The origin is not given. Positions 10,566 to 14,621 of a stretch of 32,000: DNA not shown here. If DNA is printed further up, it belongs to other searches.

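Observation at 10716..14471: Single 1251-aa protein combining three glycosyltransferase modules with a ~185-residue coiled coil: a WbbB-like polymerase/ruler/terminator candidate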

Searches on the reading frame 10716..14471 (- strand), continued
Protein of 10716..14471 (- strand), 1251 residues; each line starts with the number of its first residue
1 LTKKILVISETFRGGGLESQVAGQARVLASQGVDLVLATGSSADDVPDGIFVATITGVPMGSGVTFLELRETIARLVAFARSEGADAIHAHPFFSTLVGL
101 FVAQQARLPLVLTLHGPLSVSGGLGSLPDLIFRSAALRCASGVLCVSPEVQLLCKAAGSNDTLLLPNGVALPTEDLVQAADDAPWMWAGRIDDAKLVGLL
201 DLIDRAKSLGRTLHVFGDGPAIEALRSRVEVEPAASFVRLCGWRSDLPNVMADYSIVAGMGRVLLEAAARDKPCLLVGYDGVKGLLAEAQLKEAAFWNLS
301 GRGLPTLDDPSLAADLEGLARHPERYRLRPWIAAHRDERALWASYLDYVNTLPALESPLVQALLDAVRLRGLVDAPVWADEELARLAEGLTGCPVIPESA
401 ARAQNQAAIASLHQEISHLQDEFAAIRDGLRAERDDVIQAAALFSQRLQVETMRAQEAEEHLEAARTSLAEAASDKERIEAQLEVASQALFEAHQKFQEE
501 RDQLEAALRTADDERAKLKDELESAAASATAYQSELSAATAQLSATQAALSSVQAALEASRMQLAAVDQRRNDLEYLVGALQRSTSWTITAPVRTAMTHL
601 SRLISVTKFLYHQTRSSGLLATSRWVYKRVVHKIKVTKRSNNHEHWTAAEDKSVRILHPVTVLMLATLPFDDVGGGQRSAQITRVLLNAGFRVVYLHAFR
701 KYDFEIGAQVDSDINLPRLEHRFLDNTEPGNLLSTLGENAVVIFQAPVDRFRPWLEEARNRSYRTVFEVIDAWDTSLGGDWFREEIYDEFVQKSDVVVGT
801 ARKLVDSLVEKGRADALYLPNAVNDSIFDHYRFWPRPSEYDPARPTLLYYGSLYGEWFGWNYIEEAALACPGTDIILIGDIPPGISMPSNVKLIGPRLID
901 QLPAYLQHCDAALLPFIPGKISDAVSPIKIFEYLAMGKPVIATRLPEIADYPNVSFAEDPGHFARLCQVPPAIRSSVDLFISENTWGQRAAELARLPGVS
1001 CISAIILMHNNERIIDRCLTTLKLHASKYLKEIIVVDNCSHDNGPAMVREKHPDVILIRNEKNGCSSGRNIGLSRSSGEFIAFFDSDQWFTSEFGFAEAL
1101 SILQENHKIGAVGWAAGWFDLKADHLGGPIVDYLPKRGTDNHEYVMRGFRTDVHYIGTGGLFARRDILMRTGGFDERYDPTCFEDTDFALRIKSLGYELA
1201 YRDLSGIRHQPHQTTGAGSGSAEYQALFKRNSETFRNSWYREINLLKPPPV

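Call 75: find_encoding_contigs(protein=P0001, flank=10000, max_places=3)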
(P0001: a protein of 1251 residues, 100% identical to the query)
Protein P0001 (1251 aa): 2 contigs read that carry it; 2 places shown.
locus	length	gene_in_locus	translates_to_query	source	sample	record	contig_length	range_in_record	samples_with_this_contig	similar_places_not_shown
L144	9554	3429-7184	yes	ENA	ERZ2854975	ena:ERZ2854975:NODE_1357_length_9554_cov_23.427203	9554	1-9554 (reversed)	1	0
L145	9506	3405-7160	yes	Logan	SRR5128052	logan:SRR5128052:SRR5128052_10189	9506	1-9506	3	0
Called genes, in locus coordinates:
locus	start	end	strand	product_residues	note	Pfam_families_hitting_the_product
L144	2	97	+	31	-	?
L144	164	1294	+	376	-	PF02350:Epimerase_2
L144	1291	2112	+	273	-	PF01061:ABC2_membrane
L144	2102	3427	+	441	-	PF00005:ABC_tran, PF14524:Wzt_C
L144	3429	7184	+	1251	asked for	PF13439:Glyco_transf_4, PF13579:Glyco_trans_4_4, PF00534:Glycos_transf_1 (faint), PF13692:Glyco_trans_1_4, PF00535:Glycos_transf_2, PF10111:Glyco_tranf_2_2 (faint)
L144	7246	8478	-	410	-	PF13692:Glyco_trans_1_4 (weak)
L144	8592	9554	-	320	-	?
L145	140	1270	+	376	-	PF02350:Epimerase_2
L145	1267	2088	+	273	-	PF01061:ABC2_membrane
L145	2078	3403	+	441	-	PF00005:ABC_tran, PF14524:Wzt_C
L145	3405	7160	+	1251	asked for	PF13439:Glyco_transf_4, PF13579:Glyco_trans_4_4, PF00534:Glycos_transf_1 (faint), PF13692:Glyco_trans_1_4, PF00535:Glycos_transf_2, PF10111:Glyco_tranf_2_2 (faint)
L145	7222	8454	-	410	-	PF13692:Glyco_trans_1_4 (weak)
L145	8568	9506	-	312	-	?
